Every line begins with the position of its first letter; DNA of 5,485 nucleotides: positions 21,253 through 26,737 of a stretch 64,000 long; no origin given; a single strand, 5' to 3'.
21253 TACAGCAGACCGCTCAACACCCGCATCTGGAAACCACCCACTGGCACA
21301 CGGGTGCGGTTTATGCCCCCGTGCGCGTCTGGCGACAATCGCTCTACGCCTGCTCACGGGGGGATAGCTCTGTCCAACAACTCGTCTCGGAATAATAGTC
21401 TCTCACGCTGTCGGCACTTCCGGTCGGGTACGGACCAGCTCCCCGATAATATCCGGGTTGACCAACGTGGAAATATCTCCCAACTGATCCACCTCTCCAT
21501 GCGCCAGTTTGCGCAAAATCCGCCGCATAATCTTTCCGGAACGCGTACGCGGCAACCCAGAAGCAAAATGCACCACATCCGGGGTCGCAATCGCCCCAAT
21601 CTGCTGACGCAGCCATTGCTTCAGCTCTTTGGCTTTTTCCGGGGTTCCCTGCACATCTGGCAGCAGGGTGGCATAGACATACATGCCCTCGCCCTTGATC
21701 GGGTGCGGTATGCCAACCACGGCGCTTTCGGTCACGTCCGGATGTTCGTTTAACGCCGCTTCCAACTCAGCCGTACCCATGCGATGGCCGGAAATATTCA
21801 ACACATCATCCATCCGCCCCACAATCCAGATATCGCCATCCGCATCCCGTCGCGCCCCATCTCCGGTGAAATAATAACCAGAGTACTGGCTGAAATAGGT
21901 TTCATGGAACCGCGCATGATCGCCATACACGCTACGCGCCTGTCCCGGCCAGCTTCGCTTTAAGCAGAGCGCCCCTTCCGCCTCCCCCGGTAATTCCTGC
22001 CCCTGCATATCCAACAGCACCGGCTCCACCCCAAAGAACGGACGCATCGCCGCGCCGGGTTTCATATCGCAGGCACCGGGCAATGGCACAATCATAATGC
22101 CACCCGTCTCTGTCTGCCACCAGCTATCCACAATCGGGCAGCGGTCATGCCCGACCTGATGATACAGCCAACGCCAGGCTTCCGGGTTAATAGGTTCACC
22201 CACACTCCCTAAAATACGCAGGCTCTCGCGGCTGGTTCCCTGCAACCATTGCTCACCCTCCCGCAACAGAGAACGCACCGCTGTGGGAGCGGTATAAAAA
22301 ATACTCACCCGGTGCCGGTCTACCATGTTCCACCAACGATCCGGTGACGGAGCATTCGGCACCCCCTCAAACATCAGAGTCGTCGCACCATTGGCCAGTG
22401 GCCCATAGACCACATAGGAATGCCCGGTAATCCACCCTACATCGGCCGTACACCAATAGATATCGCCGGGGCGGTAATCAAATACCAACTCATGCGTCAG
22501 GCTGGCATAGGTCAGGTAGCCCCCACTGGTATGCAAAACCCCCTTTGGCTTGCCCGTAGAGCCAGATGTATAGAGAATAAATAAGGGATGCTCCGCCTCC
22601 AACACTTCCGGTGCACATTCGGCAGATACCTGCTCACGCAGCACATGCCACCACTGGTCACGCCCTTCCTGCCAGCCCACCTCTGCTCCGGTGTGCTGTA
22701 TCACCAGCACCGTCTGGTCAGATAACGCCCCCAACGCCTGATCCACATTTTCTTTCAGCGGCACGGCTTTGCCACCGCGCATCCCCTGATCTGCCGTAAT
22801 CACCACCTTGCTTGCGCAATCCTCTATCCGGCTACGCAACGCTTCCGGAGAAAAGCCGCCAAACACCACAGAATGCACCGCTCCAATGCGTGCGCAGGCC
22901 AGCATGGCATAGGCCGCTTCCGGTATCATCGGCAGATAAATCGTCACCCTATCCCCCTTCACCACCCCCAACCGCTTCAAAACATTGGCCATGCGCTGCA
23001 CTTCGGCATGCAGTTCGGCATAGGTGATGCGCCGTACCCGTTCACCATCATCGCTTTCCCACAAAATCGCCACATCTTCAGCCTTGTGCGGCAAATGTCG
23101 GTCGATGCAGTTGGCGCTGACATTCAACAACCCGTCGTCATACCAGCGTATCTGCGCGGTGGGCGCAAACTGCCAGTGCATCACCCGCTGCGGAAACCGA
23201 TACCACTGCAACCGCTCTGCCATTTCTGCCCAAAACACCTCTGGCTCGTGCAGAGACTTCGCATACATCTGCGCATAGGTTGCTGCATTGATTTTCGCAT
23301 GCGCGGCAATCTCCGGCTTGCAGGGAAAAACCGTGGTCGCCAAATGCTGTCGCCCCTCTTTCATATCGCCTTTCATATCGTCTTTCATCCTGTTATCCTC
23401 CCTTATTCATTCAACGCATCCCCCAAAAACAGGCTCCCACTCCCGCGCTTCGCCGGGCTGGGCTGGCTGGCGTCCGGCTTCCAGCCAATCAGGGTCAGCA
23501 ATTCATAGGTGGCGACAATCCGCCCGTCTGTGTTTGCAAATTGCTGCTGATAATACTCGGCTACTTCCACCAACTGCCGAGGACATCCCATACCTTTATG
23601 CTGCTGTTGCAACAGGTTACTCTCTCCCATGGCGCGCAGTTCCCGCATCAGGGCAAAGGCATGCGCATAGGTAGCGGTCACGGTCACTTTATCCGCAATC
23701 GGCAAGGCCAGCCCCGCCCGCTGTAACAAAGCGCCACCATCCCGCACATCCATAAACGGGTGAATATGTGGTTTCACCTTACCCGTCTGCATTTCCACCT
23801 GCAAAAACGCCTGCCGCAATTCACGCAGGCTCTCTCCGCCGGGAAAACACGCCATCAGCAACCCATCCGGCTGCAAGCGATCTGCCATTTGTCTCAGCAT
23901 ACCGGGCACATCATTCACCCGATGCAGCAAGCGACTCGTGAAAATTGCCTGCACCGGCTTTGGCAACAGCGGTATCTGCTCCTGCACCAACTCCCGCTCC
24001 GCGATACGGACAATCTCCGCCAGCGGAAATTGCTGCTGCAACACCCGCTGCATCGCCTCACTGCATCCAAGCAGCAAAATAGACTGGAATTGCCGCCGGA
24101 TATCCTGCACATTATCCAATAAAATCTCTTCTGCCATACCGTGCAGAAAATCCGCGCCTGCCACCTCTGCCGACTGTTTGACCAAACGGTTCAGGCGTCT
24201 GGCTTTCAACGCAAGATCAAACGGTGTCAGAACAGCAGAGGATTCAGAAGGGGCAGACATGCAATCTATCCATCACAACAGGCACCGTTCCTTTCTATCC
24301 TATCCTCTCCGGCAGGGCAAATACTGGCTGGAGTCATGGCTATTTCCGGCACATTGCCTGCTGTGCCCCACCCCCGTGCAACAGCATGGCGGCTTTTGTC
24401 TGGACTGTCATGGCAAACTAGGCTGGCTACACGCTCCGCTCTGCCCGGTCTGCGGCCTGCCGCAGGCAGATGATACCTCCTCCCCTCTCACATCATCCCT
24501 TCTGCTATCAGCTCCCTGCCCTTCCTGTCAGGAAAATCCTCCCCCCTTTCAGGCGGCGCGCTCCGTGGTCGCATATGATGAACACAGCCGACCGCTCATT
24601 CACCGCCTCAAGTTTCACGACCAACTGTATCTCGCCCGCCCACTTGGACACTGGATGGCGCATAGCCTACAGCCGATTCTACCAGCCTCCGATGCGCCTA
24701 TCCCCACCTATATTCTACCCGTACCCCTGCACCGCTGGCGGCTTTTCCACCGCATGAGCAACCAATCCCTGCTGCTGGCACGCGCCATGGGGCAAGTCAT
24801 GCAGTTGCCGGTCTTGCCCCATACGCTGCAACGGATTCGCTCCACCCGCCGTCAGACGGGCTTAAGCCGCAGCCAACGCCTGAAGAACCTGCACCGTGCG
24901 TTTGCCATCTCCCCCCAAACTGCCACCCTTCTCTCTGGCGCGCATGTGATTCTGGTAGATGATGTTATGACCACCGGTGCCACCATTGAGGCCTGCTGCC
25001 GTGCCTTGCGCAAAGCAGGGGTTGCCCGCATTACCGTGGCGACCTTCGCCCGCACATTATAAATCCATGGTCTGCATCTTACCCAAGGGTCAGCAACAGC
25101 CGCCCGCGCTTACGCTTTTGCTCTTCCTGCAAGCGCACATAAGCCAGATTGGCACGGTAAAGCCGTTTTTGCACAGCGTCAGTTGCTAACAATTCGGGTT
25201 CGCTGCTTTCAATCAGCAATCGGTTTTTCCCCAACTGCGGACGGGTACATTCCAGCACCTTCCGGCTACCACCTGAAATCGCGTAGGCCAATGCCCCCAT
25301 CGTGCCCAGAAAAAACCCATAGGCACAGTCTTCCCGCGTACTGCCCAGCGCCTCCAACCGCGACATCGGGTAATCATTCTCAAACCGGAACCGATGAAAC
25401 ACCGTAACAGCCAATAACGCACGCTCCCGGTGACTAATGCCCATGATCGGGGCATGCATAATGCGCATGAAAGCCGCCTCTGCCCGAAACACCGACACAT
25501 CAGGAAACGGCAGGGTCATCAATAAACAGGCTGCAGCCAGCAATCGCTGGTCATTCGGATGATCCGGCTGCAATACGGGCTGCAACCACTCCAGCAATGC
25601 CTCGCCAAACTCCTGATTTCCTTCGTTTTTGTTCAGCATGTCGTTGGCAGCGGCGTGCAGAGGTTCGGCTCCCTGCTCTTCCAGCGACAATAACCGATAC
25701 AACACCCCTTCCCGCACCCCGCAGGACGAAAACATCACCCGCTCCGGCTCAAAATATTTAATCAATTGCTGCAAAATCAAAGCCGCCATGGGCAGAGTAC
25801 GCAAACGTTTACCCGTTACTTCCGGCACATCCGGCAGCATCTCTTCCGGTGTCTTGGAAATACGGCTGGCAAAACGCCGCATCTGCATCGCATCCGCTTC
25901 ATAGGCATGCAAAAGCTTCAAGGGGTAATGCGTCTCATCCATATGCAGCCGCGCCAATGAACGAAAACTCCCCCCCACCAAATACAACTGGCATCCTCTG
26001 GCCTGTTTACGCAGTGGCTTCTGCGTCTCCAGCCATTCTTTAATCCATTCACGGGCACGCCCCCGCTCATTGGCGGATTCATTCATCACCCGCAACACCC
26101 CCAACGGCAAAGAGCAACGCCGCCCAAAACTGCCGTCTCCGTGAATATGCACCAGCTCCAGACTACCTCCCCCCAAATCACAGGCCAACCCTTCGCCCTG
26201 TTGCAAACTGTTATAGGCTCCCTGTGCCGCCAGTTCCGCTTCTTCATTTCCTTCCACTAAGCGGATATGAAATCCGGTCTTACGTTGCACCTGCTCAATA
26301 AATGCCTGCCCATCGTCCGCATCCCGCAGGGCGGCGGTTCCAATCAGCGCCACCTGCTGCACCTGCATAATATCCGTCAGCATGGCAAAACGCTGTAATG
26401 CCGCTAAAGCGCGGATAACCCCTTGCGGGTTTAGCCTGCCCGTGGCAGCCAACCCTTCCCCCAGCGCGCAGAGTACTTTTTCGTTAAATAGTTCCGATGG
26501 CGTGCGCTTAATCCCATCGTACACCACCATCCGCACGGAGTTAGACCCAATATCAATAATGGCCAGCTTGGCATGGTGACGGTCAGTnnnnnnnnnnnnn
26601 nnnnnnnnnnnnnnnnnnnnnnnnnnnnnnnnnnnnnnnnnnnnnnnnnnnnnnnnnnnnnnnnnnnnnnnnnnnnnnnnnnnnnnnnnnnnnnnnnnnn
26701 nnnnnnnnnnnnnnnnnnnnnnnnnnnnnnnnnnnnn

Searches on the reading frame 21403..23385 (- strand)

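Call 47: search_protein_families(library=ncbifam, proteins=[window:21403-23385:-], max_evalue=1e-10)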
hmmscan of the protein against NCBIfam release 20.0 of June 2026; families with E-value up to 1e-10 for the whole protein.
window:21403-23385:- (660 aa): 89 families (the best 25 are shown)
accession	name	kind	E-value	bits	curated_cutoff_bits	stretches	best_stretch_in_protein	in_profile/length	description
NF001208.0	PRK00174.1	subfamily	0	1010.8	657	1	16-654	8-645/649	acetate--CoA ligase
TIGR02188.1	Ac_CoA_lig_AcsA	equivalog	2.2e-290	964.4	724.95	1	33-651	3-627/629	acetate--CoA ligase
NF007815.0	PRK10524.1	equivalog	1.6e-175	585.3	955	1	36-648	3-621/629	propionate--CoA ligase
TIGR02316.1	propion_prpE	equivalog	3.7e-158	528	827.4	1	36-649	2-621/628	propionate--CoA ligase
NF003313.0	PRK04319.1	equivalog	3.2e-145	484.6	729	1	57-641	14-572/574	acetate--CoA ligase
NF002937.0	PRK03584.1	subfamily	2.8e-102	343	639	1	25-652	26-650/657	acetoacetate--CoA ligase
TIGR01217.1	ac_ac_CoA_syn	equivalog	1.2e-81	274.8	520.9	1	27-645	27-639/652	acetoacetate--CoA ligase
NF004837.0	PRK06187.1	subfamily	1.3e-66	224.9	476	1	113-628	33-522/531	long-chain-fatty-acid--CoA ligase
NF047394.1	AcylCoAsynMbcS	equivalog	1.7e-65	221.6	850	1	94-628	18-520/525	acyl-CoA synthetase MbcS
TIGR02262.1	benz_CoA_lig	subfamily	3.5e-53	181.1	375.25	1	116-626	27-507/508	benzoate-CoA ligase family protein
NF053567.1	HBDA_AROS1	equivalog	9.9e-53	179.3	1000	1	116-627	36-518/523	3-hydroxybenzoate--CoA ligase HbdA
NF006182.0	PRK08316.1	subfamily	3.3e-51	174.4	663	1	94-628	17-517/523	fatty acyl-CoA synthetase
NF005714.0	PRK07529.1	subfamily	6.2e-48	163.6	632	1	103-630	47-578/640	acyl-CoA synthetase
TIGR03208.1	cyc_hxne_CoA_lg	equivalog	1.5e-47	162.5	792.3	1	93-625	27-537/538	cyclohexanecarboxylate-CoA ligase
TIGR01733.1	AA-adenyl-dom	subfamily_domain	2.2e-47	161.8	317.4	1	121-556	1-409/409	amino acid adenylation domain-containing protein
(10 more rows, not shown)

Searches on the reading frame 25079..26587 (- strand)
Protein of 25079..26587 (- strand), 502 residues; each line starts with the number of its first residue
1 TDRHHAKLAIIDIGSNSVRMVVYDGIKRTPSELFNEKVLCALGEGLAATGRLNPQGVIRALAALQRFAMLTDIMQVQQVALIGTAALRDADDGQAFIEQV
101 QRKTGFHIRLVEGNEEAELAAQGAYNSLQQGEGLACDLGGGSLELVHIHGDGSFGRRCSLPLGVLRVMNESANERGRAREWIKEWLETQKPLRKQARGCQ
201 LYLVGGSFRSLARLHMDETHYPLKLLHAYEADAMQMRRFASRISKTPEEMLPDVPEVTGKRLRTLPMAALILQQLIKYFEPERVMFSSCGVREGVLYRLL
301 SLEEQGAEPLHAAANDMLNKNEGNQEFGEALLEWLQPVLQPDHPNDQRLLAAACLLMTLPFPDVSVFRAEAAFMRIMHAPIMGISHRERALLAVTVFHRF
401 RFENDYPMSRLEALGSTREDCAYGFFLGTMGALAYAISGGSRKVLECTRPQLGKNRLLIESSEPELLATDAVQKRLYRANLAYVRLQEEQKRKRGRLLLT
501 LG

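Call 47: search_protein_families(library=ncbifam, proteins=[window:25079-26587:-], max_evalue=1e-10)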
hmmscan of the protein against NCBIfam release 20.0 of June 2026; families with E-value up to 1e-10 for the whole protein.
window:25079-26587:- (502 aa): 3 families
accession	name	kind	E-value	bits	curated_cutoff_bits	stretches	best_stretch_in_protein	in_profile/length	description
TIGR03706.1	exo_poly_only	exception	7.5e-86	288.1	307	1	8-300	2-299/300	exopolyphosphatase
NF008260.0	PRK11031.1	equivalog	1.1e-17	64.2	624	1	8-170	8-170/496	guanosine-5'-triphosphate,3'-diphosphate diphosphatase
NF008108.0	PRK10854.1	equivalog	9.1e-17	60.4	864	1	6-146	11-152/513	exopolyphosphatase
